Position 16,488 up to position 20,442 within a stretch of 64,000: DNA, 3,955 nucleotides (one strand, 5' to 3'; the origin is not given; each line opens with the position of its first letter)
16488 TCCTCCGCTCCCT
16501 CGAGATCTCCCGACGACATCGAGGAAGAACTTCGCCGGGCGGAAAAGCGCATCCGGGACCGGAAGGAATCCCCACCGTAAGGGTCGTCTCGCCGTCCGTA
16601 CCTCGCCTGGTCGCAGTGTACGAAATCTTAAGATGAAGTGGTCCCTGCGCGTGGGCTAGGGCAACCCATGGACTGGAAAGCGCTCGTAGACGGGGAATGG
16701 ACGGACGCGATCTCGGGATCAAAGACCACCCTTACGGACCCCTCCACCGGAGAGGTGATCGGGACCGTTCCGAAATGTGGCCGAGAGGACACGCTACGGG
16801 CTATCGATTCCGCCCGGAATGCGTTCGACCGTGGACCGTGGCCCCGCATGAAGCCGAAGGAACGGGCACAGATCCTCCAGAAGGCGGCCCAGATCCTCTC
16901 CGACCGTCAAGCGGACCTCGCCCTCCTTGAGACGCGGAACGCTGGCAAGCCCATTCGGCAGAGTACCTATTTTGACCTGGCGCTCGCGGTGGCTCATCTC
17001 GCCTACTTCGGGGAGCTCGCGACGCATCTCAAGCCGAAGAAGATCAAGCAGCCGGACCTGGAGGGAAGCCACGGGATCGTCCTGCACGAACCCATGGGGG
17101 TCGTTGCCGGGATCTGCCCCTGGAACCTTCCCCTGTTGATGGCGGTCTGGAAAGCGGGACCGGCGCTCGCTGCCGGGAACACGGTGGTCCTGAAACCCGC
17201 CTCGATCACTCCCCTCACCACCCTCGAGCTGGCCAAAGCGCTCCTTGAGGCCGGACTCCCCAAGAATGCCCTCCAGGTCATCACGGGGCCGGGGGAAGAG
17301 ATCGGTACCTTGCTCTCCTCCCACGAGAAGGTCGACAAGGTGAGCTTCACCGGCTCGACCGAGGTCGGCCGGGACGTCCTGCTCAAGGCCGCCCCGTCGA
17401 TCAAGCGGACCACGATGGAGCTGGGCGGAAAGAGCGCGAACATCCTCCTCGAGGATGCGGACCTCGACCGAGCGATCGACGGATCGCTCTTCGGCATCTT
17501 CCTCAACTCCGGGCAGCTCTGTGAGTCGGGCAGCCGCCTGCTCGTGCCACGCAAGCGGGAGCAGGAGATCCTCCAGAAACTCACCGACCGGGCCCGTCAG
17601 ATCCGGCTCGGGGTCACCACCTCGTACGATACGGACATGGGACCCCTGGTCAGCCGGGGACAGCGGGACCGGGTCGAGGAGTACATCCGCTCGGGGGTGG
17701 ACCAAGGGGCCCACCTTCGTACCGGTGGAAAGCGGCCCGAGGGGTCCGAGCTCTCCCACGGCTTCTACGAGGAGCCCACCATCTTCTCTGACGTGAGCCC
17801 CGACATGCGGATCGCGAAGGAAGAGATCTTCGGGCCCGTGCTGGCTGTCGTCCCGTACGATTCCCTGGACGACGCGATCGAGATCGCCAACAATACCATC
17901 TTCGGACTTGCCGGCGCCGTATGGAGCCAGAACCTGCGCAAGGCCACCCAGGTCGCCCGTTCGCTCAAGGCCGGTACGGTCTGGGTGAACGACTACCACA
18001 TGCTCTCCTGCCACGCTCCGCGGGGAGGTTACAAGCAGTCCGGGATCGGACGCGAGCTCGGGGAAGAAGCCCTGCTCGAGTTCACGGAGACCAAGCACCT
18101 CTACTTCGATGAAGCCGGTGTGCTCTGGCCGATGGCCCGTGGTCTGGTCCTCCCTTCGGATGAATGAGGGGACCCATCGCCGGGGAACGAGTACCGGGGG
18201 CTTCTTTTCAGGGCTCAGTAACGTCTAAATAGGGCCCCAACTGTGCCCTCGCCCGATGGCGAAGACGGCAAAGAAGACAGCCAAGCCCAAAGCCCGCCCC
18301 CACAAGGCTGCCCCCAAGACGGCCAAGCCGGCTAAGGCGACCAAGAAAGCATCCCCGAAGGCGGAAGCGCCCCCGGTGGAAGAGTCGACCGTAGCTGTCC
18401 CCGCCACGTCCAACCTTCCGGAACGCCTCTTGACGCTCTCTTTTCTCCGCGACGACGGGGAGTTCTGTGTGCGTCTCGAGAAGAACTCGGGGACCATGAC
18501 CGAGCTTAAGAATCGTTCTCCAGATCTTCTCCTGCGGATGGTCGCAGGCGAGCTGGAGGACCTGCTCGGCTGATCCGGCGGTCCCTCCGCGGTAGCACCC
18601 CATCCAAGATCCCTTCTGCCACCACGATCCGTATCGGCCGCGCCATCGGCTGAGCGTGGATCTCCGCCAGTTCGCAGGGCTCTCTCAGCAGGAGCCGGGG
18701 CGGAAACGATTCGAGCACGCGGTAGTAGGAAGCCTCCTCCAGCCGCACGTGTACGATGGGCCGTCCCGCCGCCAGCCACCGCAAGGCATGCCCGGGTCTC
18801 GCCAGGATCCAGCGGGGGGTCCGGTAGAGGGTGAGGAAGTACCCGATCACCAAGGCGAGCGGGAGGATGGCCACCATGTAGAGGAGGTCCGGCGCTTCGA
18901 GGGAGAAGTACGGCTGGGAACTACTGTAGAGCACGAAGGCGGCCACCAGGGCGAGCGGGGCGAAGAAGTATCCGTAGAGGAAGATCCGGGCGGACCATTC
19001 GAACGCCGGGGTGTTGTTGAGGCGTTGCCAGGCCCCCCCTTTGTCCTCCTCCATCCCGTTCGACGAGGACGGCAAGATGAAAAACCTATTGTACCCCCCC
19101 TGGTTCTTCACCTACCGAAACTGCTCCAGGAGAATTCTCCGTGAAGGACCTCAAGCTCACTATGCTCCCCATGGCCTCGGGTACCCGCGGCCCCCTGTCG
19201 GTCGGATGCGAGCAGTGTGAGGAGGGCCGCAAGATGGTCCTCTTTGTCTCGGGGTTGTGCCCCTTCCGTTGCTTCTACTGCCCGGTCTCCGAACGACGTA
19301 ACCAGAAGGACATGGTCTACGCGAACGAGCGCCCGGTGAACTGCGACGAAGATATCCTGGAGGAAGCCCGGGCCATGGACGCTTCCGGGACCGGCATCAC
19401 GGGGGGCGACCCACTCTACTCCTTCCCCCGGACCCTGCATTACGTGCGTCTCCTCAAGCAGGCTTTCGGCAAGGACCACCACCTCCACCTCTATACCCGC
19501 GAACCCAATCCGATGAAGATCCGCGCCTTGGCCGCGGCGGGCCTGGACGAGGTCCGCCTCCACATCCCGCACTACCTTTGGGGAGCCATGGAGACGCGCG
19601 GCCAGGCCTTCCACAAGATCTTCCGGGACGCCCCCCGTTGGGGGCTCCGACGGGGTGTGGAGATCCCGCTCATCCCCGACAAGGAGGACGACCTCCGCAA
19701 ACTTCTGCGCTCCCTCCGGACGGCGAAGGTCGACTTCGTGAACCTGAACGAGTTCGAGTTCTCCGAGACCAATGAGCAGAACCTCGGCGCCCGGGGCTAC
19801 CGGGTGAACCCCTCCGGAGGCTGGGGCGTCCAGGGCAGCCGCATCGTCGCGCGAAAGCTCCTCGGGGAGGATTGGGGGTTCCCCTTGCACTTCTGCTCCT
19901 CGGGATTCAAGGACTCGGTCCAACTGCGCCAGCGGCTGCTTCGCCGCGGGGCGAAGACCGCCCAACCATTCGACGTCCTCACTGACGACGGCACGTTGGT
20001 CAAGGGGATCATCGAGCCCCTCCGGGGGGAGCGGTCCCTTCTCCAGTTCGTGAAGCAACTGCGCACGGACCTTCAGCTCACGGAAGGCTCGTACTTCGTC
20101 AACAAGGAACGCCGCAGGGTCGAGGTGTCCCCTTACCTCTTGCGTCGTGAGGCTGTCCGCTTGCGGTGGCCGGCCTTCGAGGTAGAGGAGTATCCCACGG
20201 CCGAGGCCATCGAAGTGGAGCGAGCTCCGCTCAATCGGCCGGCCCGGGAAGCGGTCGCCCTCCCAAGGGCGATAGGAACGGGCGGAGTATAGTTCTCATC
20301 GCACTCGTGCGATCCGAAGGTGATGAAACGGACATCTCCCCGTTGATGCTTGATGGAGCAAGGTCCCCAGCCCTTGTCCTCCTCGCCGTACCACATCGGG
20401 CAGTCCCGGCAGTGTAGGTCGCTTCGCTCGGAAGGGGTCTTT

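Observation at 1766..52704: One Cys-pair Ig-like stalk module (~86 aa, at least 17 copies) shared by four giant C-terminally anchored surface proteins with unrelated heads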

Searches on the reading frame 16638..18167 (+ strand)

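Call 18: search_protein_families(library=pfam, proteins=[window:16638-18167:+], max_evalue=0.00001)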
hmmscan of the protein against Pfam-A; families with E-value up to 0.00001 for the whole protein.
window:16638-18167:+ (509 aa): 1 family
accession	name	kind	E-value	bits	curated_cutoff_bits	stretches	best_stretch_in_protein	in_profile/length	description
PF00171.27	Aldedh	-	4.6e-167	556.7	23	1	21-487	1-460/461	Aldehyde dehydrogenase family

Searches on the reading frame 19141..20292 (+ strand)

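Call 18: search_protein_families(library=pfam, proteins=[window:19141-20292:+], max_evalue=0.00001)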
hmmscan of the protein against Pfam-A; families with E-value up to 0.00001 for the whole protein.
window:19141-20292:+ (383 aa): 2 families
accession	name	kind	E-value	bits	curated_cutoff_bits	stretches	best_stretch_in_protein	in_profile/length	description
PF04055.27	Radical_SAM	-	2e-10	41.5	29.5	1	37-142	4-109/166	Radical SAM superfamily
PF13353.11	Fer4_12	-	1.3e-06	29.2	22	1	28-114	4-85/137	4Fe-4S single cluster domain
